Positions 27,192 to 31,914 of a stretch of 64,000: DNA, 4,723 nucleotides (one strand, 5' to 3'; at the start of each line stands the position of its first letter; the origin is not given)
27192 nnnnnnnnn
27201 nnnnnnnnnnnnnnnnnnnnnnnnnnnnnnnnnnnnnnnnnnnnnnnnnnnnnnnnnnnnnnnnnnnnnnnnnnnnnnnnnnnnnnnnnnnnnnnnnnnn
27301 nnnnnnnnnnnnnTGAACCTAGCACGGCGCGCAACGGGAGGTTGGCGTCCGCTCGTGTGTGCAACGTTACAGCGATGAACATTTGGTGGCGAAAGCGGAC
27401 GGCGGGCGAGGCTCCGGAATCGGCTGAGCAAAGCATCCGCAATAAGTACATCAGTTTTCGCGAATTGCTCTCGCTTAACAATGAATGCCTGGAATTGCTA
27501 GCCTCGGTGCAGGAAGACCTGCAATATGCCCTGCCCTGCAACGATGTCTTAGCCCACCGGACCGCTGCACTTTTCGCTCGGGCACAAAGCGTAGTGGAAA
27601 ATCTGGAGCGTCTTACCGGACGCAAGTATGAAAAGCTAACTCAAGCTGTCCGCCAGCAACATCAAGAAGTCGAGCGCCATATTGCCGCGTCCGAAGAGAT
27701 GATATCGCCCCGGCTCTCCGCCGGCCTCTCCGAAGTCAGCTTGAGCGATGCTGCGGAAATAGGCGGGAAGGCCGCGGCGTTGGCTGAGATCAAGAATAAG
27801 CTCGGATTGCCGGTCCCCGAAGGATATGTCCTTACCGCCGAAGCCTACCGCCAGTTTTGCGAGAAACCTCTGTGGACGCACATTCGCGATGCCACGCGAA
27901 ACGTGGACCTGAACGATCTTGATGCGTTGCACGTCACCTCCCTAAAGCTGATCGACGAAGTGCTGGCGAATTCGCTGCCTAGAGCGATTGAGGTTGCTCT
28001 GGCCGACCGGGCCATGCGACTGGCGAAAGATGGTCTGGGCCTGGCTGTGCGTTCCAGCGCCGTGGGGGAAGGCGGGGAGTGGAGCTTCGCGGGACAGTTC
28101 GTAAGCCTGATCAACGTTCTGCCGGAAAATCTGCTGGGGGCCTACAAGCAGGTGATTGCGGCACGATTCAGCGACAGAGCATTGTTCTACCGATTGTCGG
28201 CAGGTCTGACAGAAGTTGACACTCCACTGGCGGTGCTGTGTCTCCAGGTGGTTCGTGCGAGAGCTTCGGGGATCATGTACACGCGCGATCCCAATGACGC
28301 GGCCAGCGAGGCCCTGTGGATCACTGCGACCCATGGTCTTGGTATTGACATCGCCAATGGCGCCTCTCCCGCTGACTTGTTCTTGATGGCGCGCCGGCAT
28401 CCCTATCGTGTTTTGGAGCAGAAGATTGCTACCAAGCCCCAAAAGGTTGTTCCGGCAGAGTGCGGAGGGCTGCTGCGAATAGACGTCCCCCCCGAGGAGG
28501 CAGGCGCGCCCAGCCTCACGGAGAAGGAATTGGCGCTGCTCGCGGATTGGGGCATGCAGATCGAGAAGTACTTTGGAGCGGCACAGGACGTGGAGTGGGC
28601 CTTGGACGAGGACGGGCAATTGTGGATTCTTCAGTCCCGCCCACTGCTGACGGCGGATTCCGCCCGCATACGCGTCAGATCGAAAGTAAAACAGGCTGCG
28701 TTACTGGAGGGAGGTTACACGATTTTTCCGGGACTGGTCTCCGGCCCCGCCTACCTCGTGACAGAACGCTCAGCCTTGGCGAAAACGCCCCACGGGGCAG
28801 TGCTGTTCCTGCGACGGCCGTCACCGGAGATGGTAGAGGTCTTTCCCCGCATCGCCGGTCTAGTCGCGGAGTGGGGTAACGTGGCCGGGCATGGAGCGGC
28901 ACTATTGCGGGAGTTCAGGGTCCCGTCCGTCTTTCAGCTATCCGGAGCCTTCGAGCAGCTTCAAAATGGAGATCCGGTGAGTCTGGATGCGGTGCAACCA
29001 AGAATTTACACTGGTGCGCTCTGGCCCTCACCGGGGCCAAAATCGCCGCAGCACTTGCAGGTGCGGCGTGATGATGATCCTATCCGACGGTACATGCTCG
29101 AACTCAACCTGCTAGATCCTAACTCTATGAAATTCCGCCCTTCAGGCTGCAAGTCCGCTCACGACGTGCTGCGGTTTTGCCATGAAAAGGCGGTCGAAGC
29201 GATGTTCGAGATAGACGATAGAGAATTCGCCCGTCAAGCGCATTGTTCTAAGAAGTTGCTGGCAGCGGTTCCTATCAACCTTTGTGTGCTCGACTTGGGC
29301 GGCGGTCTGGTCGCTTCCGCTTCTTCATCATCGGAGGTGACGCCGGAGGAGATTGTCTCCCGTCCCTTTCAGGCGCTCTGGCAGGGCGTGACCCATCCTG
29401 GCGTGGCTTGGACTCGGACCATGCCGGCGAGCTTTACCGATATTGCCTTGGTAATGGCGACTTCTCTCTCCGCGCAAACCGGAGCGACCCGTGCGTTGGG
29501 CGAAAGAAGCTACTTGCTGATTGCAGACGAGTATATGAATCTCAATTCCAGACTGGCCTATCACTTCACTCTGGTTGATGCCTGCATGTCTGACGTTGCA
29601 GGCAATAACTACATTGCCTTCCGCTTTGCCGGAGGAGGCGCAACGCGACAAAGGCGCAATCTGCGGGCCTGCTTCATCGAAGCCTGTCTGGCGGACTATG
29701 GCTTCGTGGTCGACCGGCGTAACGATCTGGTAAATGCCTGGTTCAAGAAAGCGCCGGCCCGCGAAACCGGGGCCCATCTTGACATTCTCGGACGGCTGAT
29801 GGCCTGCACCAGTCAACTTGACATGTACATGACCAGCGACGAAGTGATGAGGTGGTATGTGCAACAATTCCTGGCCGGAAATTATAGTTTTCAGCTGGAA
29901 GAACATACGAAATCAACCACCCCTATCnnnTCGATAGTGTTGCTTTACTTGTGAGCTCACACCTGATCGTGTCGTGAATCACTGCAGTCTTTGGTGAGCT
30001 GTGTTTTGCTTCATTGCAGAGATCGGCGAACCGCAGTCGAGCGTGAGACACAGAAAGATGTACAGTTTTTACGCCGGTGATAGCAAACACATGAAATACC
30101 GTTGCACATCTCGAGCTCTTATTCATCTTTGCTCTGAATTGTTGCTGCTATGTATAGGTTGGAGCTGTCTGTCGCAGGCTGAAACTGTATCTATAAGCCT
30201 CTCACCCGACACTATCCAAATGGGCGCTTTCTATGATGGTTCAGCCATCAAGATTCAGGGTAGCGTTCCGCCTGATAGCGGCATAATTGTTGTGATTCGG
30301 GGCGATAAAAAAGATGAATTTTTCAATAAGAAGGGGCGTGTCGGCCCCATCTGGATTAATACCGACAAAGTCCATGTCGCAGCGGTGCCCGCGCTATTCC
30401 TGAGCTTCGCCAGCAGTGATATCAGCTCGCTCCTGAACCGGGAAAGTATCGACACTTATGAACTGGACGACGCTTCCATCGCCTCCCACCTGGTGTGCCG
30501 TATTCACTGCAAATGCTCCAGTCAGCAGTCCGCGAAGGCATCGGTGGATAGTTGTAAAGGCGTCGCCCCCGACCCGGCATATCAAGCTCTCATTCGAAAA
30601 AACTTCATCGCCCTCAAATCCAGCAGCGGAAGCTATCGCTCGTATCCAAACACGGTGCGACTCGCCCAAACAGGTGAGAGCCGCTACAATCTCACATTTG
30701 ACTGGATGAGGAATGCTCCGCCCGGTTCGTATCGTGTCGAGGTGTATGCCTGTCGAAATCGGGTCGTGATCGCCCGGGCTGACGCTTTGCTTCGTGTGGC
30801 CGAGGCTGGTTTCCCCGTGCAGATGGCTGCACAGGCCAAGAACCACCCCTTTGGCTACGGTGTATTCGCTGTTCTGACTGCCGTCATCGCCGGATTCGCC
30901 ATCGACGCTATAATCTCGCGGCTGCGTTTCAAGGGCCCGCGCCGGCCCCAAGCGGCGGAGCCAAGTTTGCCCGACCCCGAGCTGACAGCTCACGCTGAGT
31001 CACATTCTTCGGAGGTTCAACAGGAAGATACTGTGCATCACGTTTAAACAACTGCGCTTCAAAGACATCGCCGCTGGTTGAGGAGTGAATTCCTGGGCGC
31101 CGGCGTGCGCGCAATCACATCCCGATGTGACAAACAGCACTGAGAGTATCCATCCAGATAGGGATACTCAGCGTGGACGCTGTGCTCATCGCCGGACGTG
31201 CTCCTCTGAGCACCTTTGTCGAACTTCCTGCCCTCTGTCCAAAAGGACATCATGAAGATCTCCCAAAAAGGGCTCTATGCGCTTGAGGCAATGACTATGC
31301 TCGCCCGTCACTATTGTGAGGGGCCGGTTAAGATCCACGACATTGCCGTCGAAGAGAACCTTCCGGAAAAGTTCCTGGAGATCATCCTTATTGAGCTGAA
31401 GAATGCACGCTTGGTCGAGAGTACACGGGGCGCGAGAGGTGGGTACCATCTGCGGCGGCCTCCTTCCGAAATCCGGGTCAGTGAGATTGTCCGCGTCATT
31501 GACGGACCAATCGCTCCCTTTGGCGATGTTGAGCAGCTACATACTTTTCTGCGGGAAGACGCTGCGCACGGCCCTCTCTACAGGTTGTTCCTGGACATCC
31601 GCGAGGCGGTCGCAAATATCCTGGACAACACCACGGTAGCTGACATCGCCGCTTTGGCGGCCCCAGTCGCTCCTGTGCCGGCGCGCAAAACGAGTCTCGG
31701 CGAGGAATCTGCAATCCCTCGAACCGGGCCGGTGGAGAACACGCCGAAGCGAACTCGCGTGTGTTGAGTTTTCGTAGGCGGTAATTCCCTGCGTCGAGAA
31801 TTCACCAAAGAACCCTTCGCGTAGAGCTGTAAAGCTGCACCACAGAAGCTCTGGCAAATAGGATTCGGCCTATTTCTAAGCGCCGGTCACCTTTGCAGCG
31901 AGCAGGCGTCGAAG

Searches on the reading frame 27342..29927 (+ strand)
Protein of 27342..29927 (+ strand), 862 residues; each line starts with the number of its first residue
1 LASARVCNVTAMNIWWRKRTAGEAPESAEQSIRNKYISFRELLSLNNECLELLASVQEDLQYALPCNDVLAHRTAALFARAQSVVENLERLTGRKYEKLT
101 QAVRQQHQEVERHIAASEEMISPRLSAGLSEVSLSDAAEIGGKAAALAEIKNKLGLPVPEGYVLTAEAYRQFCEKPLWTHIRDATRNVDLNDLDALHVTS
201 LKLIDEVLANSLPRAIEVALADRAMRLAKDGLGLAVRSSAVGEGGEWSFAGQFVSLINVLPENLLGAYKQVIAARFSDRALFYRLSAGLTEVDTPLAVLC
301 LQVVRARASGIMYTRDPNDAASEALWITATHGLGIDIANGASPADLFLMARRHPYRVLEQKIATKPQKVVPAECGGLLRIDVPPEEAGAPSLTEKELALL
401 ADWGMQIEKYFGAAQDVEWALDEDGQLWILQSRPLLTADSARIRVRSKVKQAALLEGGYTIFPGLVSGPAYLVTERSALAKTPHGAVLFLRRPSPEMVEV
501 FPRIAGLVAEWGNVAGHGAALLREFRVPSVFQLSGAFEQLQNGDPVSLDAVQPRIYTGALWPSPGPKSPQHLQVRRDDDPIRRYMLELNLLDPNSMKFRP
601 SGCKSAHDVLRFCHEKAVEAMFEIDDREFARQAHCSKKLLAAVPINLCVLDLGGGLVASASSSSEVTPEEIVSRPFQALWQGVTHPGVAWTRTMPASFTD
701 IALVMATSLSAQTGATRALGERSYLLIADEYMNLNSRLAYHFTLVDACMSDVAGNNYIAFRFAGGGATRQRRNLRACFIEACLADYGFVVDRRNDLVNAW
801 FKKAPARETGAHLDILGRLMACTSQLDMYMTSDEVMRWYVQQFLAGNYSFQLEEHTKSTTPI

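Call 3: search_protein_families(library=pfam, proteins=[window:27342-29927:+], max_evalue=0.1)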
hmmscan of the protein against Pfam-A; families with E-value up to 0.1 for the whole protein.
window:27342-29927:+ (862 aa): 2 families
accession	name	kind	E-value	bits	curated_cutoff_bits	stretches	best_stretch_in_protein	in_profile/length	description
PF01326.24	PPDK_N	-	1.5e-68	232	27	1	139-441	3-315/328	Pyruvate phosphate dikinase, AMP/ATP-binding domain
PF00391.29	PEP-utilizers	-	9.5e-11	41.6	23.1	1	483-550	2-69/72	PEP-utilising enzyme, mobile domain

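Call 46: search_protein_families(library=ncbifam, proteins=[window:27342-29927:+], max_evalue=0.01)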
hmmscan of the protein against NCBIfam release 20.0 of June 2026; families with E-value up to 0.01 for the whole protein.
window:27342-29927:+ (862 aa): 22 families
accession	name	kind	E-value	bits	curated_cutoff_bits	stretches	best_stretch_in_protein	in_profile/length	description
NF005057.0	PRK06464.1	equivalog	6.5e-74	249.4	598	1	129-560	10-465/798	phosphoenolpyruvate synthase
TIGR01418.1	PEP_synth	equivalog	2.2e-69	234.7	739.75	1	129-560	5-461/784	pyruvate, water dikinase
NF004881.0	PRK06241.2-2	equivalog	2.2e-63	214.9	883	2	130-443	9-318/898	phosphoenolpyruvate synthase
NF041857.1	RIF_Ptrans_rph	equivalog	2.3e-57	195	999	2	128-437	5-312/864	rifamycin-inactivating phosphotransferase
NF004878.0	PRK06241.1-3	subfamily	4.8e-56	190.4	945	2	131-436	10-312/891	phosphoenolpyruvate synthase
NF004877.0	PRK06241.1-2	subfamily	2e-55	188.5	866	2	128-437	7-314/869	phosphoenolpyruvate synthase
NF052632.1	undecylprod_RedH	equivalog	8.9e-51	172.8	1350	2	130-442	7-300/880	undecylprodigiosin ligase RedH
NF052631.1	prodigiosin_PigC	equivalog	8.5e-49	166.2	1300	2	135-443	11-305/883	prodigiosin ligase PigC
NF004879.0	PRK06241.1-4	equivalog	2e-46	158.6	976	2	129-437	8-314/868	phosphoenolpyruvate synthase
NF000283.1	RPH_KJ151292.1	equivalog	6.2e-41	140.5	1700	2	122-437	2-315/865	rifamycin-inactivating phosphotransferase Rph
NF004880.0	PRK06241.2-1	equivalog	1.3e-37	129.2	972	3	137-340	15-214/837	phosphoenolpyruvate synthase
NF004883.0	PRK06241.2-4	equivalog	2.6e-36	125.1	1063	2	139-435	31-327/928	phosphoenolpyruvate synthase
NF004882.0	PRK06241.2-3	equivalog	1.1e-24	86.6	850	2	137-438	9-279/827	phosphoenolpyruvate synthase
NF004531.0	PRK05878.1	equivalog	4.1e-15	55.4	456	1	449-563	347-462/534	pyruvate, phosphate dikinase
NF004508.0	PRK05849.1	equivalog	1.4e-08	33.2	501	0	414-451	196-233/789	hypothetical protein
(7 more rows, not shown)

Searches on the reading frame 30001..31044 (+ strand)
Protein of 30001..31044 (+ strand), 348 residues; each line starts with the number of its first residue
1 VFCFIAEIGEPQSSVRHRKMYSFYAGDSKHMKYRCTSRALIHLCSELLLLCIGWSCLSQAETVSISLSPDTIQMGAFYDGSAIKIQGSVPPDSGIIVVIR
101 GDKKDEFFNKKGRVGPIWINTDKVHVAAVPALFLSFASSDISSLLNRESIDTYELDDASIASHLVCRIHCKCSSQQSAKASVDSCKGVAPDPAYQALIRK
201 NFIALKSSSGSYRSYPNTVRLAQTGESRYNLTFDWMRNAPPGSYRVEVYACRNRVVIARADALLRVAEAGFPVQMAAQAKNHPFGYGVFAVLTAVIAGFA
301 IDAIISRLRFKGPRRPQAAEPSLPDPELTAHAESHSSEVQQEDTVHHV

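Call 12: search_protein_families(library=pfam, proteins=[window:30001-31044:+], max_evalue=0.001)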
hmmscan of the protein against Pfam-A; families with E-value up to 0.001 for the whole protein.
window:30001-31044:+ (348 aa): 1 family
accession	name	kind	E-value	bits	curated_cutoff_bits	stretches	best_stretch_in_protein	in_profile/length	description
PF09608.15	Alph_Pro_TM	-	7.1e-42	144.2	24.5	1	63-306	2-226/227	Putative transmembrane protein (Alph_Pro_TM)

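Call 46: search_protein_families(library=ncbifam, proteins=[window:30001-31044:+], max_evalue=0.01)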
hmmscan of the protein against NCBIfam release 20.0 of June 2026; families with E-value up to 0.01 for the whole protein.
window:30001-31044:+ (348 aa): 1 family
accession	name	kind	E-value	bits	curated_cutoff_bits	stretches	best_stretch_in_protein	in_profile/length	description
TIGR02186.1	alph_Pro_TM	hypoth_equivalog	2.7e-21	75.9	255.25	1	59-301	26-254/261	TIGR02186 family protein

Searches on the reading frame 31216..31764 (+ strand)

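Call 12: search_protein_families(library=pfam, proteins=[window:31216-31764:+], max_evalue=0.001)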
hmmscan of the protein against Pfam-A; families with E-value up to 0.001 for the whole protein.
window:31216-31764:+ (183 aa): 1 family
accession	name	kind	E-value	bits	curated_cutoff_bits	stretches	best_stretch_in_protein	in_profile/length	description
PF02082.26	Rrf2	-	3.2e-31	108.6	30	1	15-145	1-130/132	Iron-dependent Transcriptional regulator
